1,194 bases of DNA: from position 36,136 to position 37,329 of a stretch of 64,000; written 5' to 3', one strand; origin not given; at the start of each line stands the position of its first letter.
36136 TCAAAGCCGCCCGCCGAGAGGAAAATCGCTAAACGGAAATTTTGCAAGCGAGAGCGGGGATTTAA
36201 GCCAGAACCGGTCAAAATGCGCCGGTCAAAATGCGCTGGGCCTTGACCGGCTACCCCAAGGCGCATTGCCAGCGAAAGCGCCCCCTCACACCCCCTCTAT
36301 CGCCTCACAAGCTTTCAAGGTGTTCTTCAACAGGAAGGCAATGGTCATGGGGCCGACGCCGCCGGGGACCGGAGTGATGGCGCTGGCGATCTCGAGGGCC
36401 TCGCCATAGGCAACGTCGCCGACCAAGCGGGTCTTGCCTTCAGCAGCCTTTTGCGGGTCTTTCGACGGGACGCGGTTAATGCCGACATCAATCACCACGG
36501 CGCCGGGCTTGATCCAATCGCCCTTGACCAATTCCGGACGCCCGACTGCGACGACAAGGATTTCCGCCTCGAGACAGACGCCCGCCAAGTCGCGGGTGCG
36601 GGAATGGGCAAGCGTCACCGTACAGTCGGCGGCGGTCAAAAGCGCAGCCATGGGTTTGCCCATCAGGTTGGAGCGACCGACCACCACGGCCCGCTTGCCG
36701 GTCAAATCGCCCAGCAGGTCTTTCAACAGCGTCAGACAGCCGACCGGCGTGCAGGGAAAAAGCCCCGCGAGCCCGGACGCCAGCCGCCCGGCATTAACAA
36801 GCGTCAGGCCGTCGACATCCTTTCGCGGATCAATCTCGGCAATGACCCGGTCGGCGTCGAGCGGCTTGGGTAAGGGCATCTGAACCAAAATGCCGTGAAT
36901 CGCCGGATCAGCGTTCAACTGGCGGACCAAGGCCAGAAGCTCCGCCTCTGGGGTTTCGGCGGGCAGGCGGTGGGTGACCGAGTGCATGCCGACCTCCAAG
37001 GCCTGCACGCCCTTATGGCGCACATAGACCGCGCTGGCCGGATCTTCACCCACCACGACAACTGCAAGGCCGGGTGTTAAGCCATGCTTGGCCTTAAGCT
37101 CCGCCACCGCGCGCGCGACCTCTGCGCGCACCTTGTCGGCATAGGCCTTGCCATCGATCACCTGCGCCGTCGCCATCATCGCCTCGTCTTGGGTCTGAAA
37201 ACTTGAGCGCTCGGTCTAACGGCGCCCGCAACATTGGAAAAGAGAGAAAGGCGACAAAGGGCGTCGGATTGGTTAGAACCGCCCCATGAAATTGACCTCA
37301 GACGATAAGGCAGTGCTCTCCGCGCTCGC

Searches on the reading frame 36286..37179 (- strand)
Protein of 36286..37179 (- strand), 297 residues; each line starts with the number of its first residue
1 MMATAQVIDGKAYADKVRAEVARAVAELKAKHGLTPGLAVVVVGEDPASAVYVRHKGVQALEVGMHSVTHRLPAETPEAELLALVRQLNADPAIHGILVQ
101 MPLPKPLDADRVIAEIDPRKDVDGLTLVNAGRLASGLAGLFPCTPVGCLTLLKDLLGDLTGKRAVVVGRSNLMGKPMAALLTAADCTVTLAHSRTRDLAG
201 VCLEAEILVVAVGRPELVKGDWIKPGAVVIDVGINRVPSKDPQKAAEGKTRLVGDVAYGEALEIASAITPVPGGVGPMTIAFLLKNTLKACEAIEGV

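Call 70: find_homologous_proteins(query=window:36286-37179:-, max_evalue=1e-60)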
Query window:36286-37179:- (297 aa): 8000 proteins with E <= 1e-60 among 8000 candidates; the best 120 are listed.
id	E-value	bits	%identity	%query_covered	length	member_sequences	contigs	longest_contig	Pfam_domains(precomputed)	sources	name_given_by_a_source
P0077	7.6e-181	618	98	100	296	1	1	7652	PF02882.26,PF00763.29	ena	-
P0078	4.9e-180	615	97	100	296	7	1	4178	PF02882.26,PF00763.29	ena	-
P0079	5.2e-143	494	78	99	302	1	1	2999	PF02882.26,PF00763.29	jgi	jgi:methylenetetrahydrofolate dehydrogenase (NADP+)/methenyltetrahydrofolate cyclohydrolase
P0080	1.6e-142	492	78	99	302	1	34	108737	PF02882.26,PF00763.29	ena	-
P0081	3.1e-142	491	77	100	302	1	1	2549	PF02882.26,PF00763.29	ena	-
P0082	4.6e-142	490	77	99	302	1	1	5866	PF02882.26,PF00763.29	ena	-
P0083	5.1e-142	490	78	98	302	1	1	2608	PF02882.26,PF00763.29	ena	-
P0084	5.9e-142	490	77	100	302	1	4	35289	PF02882.26,PF00763.29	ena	-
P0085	8.4e-141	486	77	100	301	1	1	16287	PF02882.26,PF00763.29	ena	-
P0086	9.6e-137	473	74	99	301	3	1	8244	PF02882.26,PF00763.29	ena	-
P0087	7.2e-136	470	74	100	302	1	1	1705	PF02882.26,PF00763.29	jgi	jgi:methylenetetrahydrofolate dehydrogenase (NADP+) / methenyltetrahydrofolate cyclohydrolase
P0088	9.6e-136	470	73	99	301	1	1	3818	PF02882.26,PF00763.29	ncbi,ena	-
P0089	1.7e-135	469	73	99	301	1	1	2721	PF02882.26,PF00763.29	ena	-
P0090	2.9e-135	468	75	98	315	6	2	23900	PF02882.26,PF00763.29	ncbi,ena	-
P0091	3.7e-135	468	75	100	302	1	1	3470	PF02882.26,PF00763.29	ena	-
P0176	1.5e-128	446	71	100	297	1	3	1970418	PF02882.26,PF00763.29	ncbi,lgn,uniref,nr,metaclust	ncbi:bifunctional 5,10-methylene-tetrahydrofolate dehydrogenase/5,10-methylene-tetrahydrofolate cycl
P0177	1.5e-128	446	71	100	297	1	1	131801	PF02882.26,PF00763.29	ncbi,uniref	ncbi:bifunctional methylenetetrahydrofolate dehydrogenase/methenyltetrahydrofolate cyclohydrolase Fo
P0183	1.9e-128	446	72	100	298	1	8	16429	PF02882.26,PF00763.29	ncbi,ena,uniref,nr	ncbi:bifunctional methylenetetrahydrofolate dehydrogenase/methenyltetrahydrofolate cyclohydrolase Fo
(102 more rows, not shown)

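Call 71: list_cluster_members(proteins=[P0176, P0177, P0183])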
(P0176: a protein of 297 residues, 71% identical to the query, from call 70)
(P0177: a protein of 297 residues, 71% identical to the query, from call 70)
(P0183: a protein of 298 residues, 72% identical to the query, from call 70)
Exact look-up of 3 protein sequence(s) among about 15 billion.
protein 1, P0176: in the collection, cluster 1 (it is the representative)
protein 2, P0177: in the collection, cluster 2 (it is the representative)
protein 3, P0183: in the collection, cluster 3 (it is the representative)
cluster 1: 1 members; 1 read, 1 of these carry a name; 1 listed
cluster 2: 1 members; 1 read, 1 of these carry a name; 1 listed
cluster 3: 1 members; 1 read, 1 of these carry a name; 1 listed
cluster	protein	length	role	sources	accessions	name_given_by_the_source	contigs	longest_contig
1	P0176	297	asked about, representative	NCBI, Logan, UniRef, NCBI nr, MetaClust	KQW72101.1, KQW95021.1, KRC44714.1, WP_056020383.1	bifunctional 5,10-methylene-tetrahydrofolate ... | bifunctional methylenetetrahydrofolate dehydrogenase/methenyltetrahydrofolate ... | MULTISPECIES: bifunctional methylenetetrahydrofolate ...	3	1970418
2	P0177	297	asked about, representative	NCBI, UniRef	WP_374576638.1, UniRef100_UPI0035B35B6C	bifunctional methylenetetrahydrofolate dehydrogenase/methenyltetrahydrofolate ...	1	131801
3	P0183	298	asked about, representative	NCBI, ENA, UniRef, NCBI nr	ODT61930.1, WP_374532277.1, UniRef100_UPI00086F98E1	bifunctional methylenetetrahydrofolate dehydrogenase/methenyltetrahydrofolate ... | MAG: bifunctional methylenetetrahydrofolate dehydrogenase/methenyltetrahydrofolate ...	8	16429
